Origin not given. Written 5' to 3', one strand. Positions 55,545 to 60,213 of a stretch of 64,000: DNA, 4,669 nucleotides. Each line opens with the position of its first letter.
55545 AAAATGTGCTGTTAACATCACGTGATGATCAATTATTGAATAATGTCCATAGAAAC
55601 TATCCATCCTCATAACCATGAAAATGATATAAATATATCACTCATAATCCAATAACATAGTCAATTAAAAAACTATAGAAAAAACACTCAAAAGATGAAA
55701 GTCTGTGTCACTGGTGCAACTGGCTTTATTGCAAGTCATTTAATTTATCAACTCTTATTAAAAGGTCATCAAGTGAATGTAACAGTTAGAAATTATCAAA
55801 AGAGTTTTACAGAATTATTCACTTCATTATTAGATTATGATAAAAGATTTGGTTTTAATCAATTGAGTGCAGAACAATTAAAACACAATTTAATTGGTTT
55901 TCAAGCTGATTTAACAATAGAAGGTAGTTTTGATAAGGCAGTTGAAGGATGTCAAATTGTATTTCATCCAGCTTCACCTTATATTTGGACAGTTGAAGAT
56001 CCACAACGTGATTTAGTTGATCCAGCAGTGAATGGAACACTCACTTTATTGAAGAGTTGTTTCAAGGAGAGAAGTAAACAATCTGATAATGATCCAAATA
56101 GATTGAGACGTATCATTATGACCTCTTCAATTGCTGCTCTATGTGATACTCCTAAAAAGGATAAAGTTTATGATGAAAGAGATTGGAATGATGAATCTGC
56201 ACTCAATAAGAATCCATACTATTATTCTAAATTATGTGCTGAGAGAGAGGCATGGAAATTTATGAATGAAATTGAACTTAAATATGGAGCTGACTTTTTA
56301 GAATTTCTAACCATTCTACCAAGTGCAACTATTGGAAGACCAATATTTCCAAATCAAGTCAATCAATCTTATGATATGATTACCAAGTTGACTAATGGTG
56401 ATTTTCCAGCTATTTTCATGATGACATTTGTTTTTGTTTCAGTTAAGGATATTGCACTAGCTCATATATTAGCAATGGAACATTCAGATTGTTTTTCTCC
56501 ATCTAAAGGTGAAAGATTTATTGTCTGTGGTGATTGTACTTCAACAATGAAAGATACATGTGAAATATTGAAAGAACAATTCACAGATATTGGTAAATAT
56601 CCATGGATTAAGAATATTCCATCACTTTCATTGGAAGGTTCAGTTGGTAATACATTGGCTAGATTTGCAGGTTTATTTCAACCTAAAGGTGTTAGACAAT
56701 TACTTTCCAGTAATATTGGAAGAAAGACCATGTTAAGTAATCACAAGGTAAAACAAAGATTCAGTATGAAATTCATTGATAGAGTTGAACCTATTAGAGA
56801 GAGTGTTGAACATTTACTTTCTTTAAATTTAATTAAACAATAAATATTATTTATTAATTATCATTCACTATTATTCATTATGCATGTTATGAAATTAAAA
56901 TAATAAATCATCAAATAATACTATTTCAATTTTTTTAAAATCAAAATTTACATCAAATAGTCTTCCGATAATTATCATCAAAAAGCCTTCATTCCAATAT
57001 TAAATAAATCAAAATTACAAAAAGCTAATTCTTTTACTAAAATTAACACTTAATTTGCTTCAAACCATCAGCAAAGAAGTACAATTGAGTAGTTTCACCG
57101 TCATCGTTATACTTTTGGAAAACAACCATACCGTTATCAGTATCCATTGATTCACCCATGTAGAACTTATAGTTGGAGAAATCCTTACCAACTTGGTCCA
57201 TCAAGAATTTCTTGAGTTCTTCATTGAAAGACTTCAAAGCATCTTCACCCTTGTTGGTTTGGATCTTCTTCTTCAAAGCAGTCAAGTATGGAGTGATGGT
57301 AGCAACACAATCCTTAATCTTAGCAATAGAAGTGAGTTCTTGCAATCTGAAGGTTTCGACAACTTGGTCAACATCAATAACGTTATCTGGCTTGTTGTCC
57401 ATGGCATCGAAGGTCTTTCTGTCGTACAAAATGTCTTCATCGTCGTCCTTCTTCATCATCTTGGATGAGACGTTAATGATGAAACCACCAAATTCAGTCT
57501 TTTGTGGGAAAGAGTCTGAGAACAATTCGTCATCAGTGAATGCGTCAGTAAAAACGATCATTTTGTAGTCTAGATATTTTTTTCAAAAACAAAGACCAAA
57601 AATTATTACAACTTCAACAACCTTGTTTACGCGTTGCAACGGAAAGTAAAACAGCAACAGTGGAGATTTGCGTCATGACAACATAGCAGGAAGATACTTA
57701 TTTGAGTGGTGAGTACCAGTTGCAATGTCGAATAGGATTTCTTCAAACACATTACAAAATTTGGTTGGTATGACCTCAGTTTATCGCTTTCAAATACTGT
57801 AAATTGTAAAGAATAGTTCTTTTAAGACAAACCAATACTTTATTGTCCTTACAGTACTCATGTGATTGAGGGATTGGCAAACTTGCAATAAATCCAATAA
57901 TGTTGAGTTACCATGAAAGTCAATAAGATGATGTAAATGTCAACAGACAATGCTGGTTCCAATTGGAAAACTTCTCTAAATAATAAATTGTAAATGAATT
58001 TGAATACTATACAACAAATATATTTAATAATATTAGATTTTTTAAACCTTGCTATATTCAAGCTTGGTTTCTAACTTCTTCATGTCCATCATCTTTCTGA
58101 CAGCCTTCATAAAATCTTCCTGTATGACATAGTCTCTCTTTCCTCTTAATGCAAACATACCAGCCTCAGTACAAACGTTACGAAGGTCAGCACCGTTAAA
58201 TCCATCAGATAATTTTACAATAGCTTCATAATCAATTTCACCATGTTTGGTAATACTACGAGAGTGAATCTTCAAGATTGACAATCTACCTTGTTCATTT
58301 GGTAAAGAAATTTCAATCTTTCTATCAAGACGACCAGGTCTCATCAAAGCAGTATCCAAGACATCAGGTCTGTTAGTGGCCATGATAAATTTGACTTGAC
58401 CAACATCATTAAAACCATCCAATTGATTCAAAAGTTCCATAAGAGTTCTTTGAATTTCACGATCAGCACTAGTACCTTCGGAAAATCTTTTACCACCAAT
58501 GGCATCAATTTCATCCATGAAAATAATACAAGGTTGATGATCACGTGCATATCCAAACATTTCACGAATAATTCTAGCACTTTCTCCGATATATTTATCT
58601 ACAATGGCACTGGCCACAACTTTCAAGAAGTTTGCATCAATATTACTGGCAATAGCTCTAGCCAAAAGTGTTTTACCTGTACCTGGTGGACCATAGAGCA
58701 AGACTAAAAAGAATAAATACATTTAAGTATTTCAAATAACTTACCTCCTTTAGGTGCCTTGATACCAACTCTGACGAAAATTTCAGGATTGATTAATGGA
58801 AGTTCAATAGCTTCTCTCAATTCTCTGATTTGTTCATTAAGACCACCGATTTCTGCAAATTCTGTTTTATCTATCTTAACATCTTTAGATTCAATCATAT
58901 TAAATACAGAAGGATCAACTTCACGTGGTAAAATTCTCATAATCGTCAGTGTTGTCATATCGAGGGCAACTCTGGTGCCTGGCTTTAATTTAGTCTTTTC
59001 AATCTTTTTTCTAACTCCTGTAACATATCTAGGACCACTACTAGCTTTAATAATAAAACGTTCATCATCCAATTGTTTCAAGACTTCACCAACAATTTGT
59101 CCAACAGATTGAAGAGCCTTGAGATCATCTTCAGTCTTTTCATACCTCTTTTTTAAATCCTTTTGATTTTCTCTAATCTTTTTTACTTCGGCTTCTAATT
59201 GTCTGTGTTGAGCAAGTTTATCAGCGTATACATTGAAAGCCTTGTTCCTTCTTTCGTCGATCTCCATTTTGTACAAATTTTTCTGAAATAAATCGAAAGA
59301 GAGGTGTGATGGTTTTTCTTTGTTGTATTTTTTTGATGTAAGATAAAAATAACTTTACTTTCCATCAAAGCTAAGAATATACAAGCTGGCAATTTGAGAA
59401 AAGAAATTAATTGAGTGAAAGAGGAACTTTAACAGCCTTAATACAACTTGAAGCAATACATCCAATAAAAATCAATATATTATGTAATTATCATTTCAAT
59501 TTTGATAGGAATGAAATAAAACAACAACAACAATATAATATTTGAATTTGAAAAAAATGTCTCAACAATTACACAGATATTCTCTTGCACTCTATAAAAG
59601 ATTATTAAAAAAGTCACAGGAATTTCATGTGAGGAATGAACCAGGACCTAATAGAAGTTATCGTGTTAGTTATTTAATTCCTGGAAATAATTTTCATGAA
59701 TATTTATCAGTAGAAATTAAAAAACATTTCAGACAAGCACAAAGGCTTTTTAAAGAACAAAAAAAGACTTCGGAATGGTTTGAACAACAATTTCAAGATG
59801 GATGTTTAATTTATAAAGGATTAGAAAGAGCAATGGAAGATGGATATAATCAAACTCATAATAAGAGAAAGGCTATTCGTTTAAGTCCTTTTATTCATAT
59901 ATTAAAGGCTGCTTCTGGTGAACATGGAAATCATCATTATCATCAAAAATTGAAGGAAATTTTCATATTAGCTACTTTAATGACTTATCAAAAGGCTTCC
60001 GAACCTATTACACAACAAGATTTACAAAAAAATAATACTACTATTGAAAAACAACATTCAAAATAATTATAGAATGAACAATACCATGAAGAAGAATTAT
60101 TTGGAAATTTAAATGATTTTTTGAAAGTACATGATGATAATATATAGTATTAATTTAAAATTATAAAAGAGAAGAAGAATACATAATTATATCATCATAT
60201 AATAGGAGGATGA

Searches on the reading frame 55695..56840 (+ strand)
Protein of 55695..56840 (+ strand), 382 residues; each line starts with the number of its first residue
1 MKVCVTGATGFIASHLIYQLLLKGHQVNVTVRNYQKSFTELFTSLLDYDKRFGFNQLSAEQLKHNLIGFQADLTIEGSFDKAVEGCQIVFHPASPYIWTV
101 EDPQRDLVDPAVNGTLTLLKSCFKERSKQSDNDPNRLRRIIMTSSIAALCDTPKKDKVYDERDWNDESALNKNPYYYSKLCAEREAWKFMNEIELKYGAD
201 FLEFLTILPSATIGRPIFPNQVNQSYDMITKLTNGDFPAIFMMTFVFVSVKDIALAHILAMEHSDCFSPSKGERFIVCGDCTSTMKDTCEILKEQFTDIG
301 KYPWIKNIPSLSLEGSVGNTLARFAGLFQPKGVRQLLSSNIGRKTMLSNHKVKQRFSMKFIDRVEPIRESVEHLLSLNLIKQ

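Call 39: search_protein_families(library=pfam, proteins=[window:55695-56840:+], max_evalue=0.001)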
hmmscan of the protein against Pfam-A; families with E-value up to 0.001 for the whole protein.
window:55695-56840:+ (382 aa): 6 families
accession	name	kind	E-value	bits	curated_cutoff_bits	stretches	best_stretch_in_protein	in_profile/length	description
PF01370.27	Epimerase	-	3.7e-15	56.4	20.9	1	3-265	1-229/240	NAD dependent epimerase/dehydratase family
PF01073.25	3Beta_HSD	-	4.8e-13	49.2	22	1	5-262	2-230/280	3-beta hydroxysteroid dehydrogenase/isomerase family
PF07993.18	NAD_binding_4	-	6.9e-12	45.5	20.1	1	5-190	1-192/258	Male sterility protein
PF13460.12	NAD_binding_10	-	4.4e-06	27.1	27.2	0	7-36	1-31/184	NAD(P)H-binding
PF16363.11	GDP_Man_Dehyd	-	3.1e-05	24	27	1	5-125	2-116/332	GDP-mannose 4,6 dehydratase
PF05368.20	NmrA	-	3.5e-05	24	27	1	2-112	4-95/298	NmrA-like family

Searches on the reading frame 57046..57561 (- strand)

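Call 39: search_protein_families(library=pfam, proteins=[window:57046-57561:-], max_evalue=0.001)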
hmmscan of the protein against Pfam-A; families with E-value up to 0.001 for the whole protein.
window:57046-57561:- (172 aa): 1 family
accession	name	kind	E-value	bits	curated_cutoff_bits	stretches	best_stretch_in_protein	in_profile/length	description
PF00838.24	TCTP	-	2.1e-37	129.4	24.3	1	1-168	1-164/164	Translationally controlled tumour protein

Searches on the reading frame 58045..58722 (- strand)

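Call 39: search_protein_families(library=pfam, proteins=[window:58045-58722:-], max_evalue=0.001)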
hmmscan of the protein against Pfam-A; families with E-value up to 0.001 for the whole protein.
window:58045-58722:- (226 aa): 9 families
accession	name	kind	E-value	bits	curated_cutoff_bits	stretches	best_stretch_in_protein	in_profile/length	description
PF00004.35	AAA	-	7.3e-44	149.8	21.2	1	7-139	1-130/131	ATPase family associated with various cellular activities (AAA)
PF17862.7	AAA_lid_3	-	4.5e-13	48.9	27.2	1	163-205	2-44/45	AAA+ lid domain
PF07728.20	AAA_5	-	8e-07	29.6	22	1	7-126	2-135/139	AAA domain (dynein-related subfamily)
PF13191.12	AAA_16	-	1.3e-06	29.5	32.6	1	6-31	26-51/167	AAA ATPase domain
PF20720.3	nSTAND3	-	5.7e-06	26.5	27.2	1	7-153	20-152/155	Novel STAND NTPase 3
PF05496.18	RuvB_N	-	7.1e-06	26.3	27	1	7-73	36-94/159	Holliday junction DNA helicase RuvB P-loop domain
PF13401.12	AAA_22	-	1.4e-05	25.8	27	0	7-37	8-41/130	AAA domain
PF07724.20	AAA_2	-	5.7e-05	23.7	27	1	7-100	6-101/166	AAA domain (Cdc48 subfamily)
PF13173.12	AAA_14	-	0.0007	20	27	0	6-75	4-74/129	AAA domain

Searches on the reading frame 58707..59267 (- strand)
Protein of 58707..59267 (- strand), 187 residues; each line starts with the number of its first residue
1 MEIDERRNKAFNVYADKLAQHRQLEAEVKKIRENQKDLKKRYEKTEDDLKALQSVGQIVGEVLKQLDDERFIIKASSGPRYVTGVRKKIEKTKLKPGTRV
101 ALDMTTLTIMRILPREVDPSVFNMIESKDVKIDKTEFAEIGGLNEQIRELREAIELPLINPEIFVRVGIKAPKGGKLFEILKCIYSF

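Call 39: search_protein_families(library=pfam, proteins=[window:58707-59267:-], max_evalue=0.001)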
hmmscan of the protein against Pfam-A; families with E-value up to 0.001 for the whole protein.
window:58707-59267:- (187 aa): 2 families
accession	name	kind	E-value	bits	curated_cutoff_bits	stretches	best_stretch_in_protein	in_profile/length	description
PF16450.11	Prot_ATP_ID_OB_C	-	4.2e-15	55.7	23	1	59-114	1-56/56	Proteasomal ATPase OB C-terminal domain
PF21236.3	PRS7_OB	-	1.3e-06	28.3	26.7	1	63-114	17-69/69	26S proteasome regulatory subunit 7, OB domain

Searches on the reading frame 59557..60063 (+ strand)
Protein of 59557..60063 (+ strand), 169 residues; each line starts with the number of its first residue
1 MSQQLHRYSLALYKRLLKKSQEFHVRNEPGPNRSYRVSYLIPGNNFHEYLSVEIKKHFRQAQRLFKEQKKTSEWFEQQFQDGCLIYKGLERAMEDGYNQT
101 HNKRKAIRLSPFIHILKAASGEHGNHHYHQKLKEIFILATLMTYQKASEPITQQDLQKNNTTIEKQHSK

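Call 39: search_protein_families(library=pfam, proteins=[window:59557-60063:+], max_evalue=0.001)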
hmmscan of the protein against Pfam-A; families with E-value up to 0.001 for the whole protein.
window:59557-60063:+ (169 aa): 1 family
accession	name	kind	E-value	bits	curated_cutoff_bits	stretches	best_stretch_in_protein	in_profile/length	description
PF05347.21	Complex1_LYR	-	0.00079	19.8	24.8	0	36-63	12-39/59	Complex 1 protein (LYR family)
